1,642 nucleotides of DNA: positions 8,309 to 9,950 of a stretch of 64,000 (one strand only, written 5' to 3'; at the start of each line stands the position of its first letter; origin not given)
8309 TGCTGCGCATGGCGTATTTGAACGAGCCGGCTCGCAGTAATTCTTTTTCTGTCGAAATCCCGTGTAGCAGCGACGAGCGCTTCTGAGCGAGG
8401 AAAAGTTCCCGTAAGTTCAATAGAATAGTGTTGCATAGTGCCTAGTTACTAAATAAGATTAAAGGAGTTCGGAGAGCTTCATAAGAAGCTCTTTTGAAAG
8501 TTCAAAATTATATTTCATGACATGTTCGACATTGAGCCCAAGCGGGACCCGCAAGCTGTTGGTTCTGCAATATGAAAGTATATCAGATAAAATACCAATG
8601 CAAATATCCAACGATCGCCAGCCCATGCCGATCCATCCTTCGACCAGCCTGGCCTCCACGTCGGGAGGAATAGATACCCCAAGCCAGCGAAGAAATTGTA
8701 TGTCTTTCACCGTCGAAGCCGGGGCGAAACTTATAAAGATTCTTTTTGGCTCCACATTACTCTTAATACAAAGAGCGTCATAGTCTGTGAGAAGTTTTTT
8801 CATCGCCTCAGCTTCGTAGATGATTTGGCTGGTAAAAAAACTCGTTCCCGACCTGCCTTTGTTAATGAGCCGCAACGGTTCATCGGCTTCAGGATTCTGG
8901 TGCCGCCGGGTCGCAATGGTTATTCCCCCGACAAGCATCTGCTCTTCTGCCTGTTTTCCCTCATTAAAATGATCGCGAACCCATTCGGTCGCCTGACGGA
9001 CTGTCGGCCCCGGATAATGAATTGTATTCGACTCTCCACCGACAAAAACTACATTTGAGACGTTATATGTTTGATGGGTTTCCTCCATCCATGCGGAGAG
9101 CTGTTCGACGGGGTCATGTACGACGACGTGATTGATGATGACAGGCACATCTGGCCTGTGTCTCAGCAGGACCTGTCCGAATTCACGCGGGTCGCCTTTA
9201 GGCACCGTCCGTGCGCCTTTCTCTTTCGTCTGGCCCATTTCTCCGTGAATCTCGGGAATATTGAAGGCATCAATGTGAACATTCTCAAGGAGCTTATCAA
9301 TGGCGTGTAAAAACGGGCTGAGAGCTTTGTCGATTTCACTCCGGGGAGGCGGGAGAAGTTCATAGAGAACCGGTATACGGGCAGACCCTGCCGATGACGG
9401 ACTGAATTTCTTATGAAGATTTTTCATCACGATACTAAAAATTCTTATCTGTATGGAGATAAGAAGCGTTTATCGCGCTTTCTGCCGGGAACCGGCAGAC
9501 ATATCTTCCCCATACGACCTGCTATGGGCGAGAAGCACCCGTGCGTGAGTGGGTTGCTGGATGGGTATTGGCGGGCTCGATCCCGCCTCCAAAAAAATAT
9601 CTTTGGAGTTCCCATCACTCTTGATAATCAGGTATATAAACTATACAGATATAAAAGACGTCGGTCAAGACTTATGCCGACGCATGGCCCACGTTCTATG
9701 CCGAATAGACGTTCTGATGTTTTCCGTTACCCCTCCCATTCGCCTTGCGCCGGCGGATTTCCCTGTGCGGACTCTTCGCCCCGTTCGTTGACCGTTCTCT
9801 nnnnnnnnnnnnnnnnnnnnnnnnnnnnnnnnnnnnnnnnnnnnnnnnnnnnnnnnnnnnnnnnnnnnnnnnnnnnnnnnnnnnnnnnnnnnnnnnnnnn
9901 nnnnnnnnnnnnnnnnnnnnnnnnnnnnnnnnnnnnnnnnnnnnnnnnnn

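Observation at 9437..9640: SAM-I (S-box) riboswitch candidate controlling a metF / split-metE operon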

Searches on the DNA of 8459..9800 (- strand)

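Call 3: search_rna_families(source=window, start=9350, end=9800, threshold=evalue, max_evalue=10, show_alignments=6)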
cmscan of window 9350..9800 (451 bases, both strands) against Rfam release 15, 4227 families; matches with E-value up to 10: 2.
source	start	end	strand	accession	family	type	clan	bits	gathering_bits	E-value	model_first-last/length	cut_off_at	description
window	9470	9626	-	RF00634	SAM-IV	Cis-reg; riboswitch;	CL00012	26.2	38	0.013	1-116/116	no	SAM (S-adenosyl methionine) riboswitch aptamer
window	9382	9449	+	RF01177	snR67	Gene; snRNA; snoRNA; CD-box;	CL00053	11.9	55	7.2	29-83/83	no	Small nucleolar RNA snR67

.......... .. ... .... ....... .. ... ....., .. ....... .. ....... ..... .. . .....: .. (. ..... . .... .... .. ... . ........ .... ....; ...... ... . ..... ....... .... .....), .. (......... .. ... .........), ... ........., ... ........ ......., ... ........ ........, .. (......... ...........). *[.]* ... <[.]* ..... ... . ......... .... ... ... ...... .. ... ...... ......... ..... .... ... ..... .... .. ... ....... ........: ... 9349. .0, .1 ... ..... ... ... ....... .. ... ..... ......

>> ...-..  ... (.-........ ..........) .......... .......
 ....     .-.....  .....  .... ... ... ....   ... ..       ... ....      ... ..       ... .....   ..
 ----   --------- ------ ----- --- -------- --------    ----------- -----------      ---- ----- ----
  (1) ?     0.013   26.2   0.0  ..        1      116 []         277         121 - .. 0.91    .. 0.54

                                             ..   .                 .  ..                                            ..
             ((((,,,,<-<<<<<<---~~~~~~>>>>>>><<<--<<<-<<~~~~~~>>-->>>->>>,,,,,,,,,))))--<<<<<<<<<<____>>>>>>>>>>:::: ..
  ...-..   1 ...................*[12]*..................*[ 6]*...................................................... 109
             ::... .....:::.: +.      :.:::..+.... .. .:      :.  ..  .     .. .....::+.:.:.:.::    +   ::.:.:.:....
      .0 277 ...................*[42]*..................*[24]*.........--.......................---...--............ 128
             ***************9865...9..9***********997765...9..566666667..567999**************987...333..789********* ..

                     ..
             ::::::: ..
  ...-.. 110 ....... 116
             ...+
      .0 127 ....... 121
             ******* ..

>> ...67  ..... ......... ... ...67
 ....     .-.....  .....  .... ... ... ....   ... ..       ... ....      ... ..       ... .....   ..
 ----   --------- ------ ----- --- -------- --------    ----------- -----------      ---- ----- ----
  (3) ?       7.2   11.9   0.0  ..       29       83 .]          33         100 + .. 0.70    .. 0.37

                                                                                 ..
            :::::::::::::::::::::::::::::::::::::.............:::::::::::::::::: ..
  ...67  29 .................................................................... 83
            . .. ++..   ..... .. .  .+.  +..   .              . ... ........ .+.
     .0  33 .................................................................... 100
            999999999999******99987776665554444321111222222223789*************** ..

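Call 11: search_rna_families(source=window, start=9498, end=9632, threshold=evalue, max_evalue=10, show_alignments=4)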
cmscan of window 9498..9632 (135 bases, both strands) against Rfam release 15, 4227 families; matches with E-value up to 10: 3.
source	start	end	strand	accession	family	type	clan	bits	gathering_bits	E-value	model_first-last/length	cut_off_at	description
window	9498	9629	-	RF00162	SAM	Cis-reg; riboswitch;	CL00012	16.9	44.4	0.16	1-108/108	no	SAM riboswitch aptamer (S box leader)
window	9563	9587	-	RF01785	blv_FSE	Cis-reg; frameshift_element;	-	13.3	34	3.4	1-27/27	no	ribosomal frameshift site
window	9567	9622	-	RF00372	sroH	Gene; sRNA;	-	9.5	80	2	103-161/161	no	sroH RNA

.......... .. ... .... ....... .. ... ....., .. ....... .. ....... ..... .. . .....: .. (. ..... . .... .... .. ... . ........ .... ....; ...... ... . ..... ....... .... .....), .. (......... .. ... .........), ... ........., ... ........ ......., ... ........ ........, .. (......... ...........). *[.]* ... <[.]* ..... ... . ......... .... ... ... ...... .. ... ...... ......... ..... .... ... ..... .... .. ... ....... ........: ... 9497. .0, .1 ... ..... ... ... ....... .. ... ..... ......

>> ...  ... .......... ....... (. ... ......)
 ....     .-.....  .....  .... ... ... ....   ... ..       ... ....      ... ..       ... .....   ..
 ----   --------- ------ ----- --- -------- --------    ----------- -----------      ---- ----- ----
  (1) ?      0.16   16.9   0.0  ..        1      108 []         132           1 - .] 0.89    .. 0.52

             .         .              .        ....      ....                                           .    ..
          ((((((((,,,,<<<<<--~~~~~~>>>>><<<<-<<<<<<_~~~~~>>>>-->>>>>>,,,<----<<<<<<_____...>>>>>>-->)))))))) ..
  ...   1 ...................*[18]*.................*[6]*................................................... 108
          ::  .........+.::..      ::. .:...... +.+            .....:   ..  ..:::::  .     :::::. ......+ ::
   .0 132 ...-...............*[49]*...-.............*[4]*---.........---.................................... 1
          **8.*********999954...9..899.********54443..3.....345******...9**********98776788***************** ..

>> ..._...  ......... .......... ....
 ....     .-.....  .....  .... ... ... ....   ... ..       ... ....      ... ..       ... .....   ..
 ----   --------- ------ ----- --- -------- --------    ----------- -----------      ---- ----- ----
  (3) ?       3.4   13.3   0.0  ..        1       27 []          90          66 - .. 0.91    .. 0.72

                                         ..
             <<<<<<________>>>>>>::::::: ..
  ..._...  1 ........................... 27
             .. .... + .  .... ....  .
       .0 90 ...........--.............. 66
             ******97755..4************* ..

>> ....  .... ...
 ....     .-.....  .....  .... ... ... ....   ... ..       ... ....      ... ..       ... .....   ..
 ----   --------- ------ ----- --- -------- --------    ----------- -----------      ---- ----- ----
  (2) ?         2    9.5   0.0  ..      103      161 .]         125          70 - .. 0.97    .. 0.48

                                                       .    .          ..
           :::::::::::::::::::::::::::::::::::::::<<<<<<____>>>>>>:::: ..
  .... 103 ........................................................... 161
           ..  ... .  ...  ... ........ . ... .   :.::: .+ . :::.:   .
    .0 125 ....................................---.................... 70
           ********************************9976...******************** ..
